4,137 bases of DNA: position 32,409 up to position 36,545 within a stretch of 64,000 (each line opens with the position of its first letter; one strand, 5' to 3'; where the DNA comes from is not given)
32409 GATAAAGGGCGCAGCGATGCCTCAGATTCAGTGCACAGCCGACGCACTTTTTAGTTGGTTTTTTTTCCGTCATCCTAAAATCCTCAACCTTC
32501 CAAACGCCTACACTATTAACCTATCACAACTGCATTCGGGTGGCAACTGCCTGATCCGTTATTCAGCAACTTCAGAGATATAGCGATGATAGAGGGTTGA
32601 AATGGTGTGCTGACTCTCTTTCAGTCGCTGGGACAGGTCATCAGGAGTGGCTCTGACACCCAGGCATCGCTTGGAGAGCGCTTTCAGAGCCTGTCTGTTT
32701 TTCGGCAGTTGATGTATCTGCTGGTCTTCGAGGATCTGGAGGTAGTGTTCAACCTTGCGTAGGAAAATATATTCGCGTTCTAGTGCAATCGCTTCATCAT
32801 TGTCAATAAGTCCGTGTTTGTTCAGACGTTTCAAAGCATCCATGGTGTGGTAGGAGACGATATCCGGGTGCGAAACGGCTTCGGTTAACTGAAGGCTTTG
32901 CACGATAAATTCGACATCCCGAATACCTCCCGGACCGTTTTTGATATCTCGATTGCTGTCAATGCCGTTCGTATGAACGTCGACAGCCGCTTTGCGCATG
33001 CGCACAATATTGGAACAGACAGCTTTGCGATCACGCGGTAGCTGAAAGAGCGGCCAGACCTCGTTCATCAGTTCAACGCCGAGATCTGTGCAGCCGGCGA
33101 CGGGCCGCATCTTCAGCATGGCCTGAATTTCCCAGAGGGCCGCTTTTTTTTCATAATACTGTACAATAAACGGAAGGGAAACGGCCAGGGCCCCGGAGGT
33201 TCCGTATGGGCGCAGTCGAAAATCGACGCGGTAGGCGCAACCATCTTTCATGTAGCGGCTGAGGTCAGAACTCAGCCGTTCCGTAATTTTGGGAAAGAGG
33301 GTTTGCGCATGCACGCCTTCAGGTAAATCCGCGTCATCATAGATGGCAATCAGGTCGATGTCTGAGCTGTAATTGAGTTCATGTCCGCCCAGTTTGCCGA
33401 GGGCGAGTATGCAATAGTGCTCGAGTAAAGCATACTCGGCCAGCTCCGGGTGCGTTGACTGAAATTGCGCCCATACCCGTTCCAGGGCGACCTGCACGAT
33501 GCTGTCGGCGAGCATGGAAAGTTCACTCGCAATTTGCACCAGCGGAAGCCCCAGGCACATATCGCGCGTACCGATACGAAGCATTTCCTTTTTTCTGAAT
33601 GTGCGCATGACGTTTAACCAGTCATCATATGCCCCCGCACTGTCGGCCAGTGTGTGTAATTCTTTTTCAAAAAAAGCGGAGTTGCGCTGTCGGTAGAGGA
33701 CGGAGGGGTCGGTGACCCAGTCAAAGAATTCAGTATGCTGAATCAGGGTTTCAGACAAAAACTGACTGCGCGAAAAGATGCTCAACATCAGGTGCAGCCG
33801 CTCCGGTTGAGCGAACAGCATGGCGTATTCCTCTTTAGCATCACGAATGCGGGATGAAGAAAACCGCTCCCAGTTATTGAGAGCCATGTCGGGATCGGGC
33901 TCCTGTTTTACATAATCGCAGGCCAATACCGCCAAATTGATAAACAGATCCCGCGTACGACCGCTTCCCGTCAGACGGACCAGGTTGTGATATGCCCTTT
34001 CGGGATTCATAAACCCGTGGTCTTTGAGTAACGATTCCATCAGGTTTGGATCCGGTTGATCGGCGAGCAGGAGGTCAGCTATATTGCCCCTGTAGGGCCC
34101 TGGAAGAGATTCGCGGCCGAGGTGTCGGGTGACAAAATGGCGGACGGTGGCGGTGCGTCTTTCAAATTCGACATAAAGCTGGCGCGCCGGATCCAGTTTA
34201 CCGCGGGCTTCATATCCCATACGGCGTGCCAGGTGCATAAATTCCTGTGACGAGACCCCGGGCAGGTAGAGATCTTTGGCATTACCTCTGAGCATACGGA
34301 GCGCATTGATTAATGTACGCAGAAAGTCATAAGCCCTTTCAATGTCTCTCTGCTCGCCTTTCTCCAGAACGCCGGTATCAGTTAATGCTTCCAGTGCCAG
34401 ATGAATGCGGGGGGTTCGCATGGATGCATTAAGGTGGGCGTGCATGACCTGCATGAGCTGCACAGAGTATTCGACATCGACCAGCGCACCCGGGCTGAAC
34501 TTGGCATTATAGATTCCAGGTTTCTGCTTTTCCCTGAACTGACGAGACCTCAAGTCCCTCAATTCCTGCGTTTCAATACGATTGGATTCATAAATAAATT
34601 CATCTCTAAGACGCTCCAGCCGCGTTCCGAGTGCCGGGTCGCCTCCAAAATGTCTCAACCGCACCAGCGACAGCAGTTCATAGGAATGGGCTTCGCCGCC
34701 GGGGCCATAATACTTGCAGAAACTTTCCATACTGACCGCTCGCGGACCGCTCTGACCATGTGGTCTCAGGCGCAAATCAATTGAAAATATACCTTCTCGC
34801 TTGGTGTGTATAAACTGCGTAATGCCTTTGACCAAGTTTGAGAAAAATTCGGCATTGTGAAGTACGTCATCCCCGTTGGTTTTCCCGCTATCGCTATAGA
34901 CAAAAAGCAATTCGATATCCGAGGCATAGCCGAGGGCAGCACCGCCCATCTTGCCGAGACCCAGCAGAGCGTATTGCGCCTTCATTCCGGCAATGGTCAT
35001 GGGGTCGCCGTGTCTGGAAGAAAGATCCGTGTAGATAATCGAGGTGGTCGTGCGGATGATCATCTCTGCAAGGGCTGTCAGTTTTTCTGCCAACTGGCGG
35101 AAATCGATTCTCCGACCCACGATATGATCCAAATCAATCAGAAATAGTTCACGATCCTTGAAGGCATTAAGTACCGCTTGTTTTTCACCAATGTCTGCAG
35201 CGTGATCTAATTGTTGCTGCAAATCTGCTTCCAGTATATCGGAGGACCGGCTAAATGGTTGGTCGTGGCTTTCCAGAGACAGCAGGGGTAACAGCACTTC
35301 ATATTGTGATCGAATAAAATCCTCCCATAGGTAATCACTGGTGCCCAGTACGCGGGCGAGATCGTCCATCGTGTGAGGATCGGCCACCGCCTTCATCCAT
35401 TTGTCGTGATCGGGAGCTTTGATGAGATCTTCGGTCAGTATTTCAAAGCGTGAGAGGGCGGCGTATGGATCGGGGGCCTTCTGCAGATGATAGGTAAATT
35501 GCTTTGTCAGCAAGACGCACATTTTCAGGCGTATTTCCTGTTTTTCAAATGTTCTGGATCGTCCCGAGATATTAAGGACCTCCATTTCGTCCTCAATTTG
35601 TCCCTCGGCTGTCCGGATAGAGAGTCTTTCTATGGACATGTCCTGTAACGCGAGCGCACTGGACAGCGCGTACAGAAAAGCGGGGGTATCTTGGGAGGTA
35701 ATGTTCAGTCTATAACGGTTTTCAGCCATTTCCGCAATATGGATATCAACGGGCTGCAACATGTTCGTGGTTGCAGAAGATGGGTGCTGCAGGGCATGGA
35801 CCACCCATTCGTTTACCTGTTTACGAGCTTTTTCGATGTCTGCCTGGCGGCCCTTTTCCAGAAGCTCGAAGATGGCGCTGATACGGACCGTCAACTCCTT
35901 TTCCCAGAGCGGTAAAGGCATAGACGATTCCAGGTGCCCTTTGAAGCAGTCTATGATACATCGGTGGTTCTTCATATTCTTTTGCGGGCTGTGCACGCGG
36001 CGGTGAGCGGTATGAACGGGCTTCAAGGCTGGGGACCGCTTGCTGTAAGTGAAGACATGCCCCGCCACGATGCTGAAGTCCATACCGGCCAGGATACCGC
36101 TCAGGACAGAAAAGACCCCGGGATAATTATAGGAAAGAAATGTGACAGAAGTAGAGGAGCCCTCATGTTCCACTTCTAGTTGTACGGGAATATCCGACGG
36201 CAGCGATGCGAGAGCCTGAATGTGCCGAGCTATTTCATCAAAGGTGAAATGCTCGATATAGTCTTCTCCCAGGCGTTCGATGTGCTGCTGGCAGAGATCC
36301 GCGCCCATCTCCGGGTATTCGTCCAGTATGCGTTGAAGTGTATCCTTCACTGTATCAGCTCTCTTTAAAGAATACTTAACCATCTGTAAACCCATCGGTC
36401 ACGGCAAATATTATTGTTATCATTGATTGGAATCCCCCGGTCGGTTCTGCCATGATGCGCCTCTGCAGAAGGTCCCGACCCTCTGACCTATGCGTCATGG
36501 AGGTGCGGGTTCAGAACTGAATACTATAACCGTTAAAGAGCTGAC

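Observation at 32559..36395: GlnE adenylyltransferase with two N-terminal ACT-like domains, a possible PII-independent nitrogen sensor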

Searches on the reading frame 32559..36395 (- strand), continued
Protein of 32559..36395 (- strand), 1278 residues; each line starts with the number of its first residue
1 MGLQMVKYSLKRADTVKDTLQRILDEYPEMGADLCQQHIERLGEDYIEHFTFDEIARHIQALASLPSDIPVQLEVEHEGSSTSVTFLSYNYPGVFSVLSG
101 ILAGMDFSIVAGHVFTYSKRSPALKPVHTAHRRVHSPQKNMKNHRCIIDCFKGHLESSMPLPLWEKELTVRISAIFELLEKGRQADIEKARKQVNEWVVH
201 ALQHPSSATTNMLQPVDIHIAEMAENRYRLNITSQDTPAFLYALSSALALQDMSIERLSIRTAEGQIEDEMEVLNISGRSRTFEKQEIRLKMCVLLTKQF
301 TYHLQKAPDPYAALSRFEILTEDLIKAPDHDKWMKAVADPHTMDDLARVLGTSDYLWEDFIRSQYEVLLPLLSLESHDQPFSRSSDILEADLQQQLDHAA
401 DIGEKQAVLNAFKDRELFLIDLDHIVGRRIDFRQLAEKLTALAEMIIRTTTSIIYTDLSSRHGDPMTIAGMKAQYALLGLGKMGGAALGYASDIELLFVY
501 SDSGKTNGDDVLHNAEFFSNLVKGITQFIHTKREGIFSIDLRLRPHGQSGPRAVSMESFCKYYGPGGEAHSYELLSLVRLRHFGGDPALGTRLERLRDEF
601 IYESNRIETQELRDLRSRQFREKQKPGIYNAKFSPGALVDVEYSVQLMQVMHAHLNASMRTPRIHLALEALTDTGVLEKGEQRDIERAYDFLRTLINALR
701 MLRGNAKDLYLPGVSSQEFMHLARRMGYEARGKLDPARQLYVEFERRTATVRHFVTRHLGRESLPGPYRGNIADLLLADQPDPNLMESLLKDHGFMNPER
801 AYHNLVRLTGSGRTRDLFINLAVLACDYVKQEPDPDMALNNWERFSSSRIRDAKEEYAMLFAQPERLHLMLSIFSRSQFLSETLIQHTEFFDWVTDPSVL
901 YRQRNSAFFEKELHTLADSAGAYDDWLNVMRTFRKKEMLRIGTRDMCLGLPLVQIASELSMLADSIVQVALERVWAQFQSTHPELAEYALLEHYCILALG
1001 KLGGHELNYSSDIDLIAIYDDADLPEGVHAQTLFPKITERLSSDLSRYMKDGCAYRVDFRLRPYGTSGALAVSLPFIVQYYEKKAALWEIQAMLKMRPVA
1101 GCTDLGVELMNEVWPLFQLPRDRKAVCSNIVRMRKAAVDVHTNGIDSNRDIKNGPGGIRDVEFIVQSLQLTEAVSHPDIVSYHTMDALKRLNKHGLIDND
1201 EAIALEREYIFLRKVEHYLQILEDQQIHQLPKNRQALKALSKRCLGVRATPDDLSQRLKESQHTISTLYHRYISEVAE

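Call 14: list_cluster_members(proteins=[P0001, P0019, P0049, P0091])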
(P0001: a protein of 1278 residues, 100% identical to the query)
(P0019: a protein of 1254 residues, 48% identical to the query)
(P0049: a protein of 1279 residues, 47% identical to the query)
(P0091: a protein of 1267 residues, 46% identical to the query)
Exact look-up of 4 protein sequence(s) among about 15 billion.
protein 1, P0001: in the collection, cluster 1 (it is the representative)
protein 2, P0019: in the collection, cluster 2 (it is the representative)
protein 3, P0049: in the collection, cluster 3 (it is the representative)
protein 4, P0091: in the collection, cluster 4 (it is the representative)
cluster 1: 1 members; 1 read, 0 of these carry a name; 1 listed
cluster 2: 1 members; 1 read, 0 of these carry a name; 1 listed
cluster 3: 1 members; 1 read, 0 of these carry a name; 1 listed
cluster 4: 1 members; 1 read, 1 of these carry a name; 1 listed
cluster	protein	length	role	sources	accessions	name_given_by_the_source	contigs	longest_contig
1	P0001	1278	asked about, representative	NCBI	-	-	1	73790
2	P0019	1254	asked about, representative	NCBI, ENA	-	-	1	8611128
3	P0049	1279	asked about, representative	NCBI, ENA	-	-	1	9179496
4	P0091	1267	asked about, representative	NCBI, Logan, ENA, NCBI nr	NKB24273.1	MAG: glutamate-ammonia-ligase adenylyltransferase [Kiritimatiellae bacterium] | glutamate-ammonia-ligase adenylyltransferase [Kiritimatiellia bacterium]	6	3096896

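Call 24: find_encoding_contigs(protein=P0001, flank=2000, max_places=2)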
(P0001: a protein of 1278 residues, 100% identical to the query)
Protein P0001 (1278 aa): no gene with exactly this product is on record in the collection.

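Call 25: find_encoding_contigs(protein=P0019, flank=10000, max_places=2)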
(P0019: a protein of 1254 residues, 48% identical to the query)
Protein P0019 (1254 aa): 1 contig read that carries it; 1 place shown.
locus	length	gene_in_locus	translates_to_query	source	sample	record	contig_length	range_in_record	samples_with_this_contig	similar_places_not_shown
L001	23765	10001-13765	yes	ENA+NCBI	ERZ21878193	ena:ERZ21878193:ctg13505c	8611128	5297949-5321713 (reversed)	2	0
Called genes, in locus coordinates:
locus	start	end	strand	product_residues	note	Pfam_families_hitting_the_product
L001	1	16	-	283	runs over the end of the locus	PF12724:Flavodoxin_5 (weak), PF12838:Fer4_7 (faint), PF00037:Fer4 (weak), PF12797:Fer4_2 (faint), PF12837:Fer4_6 (weak), PF13237:Fer4_10, PF12800:Fer4_4 (faint), PF13187:Fer4_9 (weak), +1 more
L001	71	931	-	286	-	PF13857:Ank_5 (faint), PF00023:Ank (faint), PF12796:Ank_2, PF13606:Ank_3 (faint), PF13637:Ank_4 (weak), PF00059:Lectin_C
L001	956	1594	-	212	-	PF01209:Ubie_methyltran, PF13489:Methyltransf_23, PF05175:MTS (weak), PF02390:Methyltransf_4 (weak), PF13649:Methyltransf_25, PF13847:Methyltransf_31, PF08241:Methyltransf_11, PF08242:Methyltransf_12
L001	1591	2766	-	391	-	PF11899:DUF3419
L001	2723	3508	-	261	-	PF00149:Metallophos, PF12850:Metallophos_2 (weak)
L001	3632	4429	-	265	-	PF01261:AP_endonuc_2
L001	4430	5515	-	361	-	PF01408:GFO_IDH_MocA, PF22725:GFO_IDH_MocA_C3, PF02894:GFO_IDH_MocA_C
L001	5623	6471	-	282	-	PF01261:AP_endonuc_2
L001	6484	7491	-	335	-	PF00356:LacI, PF00532:Peripla_BP_1, PF13407:Peripla_BP_4, PF13377:Peripla_BP_3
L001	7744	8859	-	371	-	PF00953:Glycos_transf_4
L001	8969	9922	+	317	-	PF04055:Radical_SAM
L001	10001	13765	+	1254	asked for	PF03710:GlnE, PF08335:GlnD_UR_UTase, PF03710:GlnE, PF08335:GlnD_UR_UTase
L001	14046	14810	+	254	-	PF01936:NYN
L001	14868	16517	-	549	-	-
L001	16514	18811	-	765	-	-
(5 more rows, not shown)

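Call 26: find_encoding_contigs(protein=P0049, flank=10000, max_places=2)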
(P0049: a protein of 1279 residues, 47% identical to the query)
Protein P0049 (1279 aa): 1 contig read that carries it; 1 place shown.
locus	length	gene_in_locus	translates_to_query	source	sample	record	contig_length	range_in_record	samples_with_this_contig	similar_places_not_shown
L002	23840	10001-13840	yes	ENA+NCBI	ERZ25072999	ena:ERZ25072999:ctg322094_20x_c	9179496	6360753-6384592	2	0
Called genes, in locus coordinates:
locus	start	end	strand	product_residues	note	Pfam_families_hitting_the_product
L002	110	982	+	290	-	-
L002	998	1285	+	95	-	-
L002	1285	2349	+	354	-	-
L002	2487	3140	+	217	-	PF07638:Sigma70_ECF, PF04542:Sigma70_r2 (weak), PF08281:Sigma70_r4_2, PF04545:Sigma70_r4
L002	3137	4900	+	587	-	PF01636:APH (faint), PF00069:Pkinase, PF07714:PK_Tyr_Ser-Thr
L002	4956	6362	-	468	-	PF10282:Lactonase (weak)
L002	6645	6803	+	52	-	-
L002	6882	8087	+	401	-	-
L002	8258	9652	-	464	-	PF00069:Pkinase, PF03109:ABC1 (faint), PF07714:PK_Tyr_Ser-Thr, PF01636:APH (faint)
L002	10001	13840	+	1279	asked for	PF03710:GlnE, PF08335:GlnD_UR_UTase, PF03710:GlnE, PF08335:GlnD_UR_UTase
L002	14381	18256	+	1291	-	PF23500:DUF7133, PF02985:HEAT (faint), PF13646:HEAT_2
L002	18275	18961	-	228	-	PF00072:Response_reg, PF00486:Trans_reg_C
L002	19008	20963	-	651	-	PF13589:HATPase_c_3 (faint), PF00512:HisKA, PF02518:HATPase_c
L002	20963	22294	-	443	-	PF13174:TPR_6 (faint), PF14559:TPR_19, PF23914:TPR_CcmH_CycH, PF13432:TPR_16, PF00515:TPR_1 (weak), PF07719:TPR_2 (weak), PF13432:TPR_16 (weak), PF14559:TPR_19 (weak), +7 more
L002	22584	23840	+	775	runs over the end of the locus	PF13517:FG-GAP_3 (weak)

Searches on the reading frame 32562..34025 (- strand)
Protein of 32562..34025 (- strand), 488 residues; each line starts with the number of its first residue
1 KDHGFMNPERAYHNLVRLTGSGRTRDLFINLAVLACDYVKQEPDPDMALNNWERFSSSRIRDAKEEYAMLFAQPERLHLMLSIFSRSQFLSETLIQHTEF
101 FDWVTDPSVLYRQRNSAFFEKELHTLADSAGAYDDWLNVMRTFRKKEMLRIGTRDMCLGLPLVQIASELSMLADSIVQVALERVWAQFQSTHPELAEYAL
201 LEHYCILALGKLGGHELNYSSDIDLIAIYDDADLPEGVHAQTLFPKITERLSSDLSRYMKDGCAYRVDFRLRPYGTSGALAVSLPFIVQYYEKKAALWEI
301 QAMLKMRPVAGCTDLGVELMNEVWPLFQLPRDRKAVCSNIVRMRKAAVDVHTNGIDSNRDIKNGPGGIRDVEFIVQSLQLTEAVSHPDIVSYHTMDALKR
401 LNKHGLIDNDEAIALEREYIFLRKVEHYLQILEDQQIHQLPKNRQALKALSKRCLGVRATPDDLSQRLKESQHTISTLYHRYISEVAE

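Call 57: search_protein_families(library=ncbifam, proteins=[window:32562-34025:-], max_evalue=0.00001)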
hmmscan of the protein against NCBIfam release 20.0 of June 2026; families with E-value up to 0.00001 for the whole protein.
window:32562-34025:- (488 aa): 4 families
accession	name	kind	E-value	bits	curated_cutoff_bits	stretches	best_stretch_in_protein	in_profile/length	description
NF010707.0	PRK14109.1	equivalog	1e-77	262.2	625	2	203-480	216-496/1010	bifunctional [glutamine synthetase] adenylyltransferase/[glutamine synthetase]-adenylyl-L-tyrosine phosphorylase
NF008292.0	PRK11072.1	equivalog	1.9e-77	261.2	487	2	25-353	502-837/946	bifunctional [glutamate--ammonia ligase]-adenylyl-L-tyrosine phosphorylase/[glutamate--ammonia-ligase] adenylyltransferase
NF010706.0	PRK14108.1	equivalog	2.6e-75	253.8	724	2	204-481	187-466/986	bifunctional [glutamine synthetase] adenylyltransferase/[glutamine synthetase]-adenylyl-L-tyrosine phosphorylase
TIGR01693.1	UTase_glnD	equivalog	2e-06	26.3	519.4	0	161-233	13-73/850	[protein-PII] uridylyltransferase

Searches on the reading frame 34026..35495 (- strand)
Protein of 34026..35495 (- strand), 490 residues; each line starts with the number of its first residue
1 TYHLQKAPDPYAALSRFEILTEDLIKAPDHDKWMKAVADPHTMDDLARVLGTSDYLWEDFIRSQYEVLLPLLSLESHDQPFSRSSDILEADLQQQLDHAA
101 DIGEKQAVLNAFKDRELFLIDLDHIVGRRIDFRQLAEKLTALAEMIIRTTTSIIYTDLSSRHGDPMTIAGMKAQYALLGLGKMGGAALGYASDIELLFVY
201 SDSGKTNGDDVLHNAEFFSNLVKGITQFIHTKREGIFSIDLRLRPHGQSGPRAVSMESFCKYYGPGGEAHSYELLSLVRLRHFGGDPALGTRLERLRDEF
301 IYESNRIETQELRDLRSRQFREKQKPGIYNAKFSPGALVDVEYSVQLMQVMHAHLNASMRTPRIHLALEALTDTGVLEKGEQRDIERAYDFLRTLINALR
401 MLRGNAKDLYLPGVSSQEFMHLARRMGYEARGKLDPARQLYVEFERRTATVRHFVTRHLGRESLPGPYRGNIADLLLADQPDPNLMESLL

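Call 57: search_protein_families(library=ncbifam, proteins=[window:34026-35495:-], max_evalue=0.00001)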
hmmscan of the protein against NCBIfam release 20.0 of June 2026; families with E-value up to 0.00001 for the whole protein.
window:34026-35495:- (490 aa): 3 families
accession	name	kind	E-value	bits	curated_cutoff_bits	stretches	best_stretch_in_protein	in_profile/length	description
NF008292.0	PRK11072.1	equivalog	2.5e-55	188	487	2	39-358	549-872/946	bifunctional [glutamate--ammonia ligase]-adenylyl-L-tyrosine phosphorylase/[glutamate--ammonia-ligase] adenylyltransferase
NF010707.0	PRK14109.1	equivalog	1.1e-47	162.7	625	1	4-458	566-1004/1010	bifunctional [glutamine synthetase] adenylyltransferase/[glutamine synthetase]-adenylyl-L-tyrosine phosphorylase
NF010706.0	PRK14108.1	equivalog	6.4e-41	140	724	1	86-401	619-932/986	bifunctional [glutamine synthetase] adenylyltransferase/[glutamine synthetase]-adenylyl-L-tyrosine phosphorylase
